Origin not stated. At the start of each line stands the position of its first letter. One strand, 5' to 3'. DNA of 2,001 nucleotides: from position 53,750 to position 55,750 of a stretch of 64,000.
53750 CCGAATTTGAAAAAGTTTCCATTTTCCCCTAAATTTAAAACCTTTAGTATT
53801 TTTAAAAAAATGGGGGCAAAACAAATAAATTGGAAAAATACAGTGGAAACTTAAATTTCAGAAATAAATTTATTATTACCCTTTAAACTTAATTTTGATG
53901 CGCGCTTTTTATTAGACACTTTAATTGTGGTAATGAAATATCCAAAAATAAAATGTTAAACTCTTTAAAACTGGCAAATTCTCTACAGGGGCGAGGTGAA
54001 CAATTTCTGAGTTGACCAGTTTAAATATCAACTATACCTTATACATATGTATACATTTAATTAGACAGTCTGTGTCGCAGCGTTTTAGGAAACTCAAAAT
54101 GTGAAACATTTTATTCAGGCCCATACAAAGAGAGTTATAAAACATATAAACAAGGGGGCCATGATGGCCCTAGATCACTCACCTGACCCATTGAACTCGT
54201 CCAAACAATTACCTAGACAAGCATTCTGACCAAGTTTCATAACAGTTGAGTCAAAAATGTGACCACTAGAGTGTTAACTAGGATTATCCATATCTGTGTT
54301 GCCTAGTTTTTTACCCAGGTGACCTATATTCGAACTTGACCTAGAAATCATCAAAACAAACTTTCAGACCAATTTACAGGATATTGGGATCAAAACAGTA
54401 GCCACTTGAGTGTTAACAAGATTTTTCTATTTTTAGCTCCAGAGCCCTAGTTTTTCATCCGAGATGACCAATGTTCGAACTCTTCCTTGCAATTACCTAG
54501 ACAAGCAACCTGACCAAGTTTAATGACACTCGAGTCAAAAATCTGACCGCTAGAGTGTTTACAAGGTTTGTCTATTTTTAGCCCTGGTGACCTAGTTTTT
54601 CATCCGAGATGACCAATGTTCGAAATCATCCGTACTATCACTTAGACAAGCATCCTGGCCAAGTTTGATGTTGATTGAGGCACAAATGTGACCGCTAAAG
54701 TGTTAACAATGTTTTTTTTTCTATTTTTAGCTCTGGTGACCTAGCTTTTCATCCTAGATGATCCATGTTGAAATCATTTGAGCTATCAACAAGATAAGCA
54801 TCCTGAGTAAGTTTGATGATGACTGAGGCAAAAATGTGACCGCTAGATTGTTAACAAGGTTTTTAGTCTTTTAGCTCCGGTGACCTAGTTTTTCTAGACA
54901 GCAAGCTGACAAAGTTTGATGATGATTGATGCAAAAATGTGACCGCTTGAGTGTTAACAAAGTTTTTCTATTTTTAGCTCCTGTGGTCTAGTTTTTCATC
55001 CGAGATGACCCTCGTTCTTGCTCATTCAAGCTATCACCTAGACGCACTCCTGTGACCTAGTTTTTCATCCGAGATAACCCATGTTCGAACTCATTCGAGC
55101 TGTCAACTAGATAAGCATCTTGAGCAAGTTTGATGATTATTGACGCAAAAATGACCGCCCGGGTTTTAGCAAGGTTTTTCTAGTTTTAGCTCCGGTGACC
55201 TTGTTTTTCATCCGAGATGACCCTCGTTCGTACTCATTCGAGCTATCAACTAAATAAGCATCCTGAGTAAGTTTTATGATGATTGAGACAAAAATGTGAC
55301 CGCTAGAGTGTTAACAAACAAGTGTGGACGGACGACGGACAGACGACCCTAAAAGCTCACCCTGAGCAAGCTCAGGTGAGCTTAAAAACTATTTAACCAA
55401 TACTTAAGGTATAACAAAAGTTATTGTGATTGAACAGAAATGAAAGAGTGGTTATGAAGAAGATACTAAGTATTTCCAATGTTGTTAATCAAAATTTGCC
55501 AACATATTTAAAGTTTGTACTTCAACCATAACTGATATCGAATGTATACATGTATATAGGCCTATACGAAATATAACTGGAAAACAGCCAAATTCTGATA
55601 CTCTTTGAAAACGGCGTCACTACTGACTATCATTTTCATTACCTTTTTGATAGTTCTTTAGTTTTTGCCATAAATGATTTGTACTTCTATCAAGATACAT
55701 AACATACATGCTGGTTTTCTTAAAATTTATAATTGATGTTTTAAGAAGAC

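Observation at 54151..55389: Filled-site vs empty-site pair inside the window proves transposition of a 1.2-kb tandem-repeat (Helentron/pearl-like) element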

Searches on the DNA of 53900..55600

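Call 41: search_rna_families(source=window, start=53900, end=55600, threshold=evalue, max_evalue=1)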
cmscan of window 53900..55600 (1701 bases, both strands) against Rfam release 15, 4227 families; matches with E-value up to 1: 2.
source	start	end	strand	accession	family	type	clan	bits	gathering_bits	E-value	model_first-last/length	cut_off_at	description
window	54297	54344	-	RF00522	PreQ1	Cis-reg; riboswitch;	-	18.7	39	0.85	1-45/45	no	PreQ1 (pre queuosine) riboswitch aptamer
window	53928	54012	+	RF00571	SNORD65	Gene; snRNA; snoRNA; CD-box;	CL00057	18.3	41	0.7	1-73/73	no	Small nucleolar RNA SNORD65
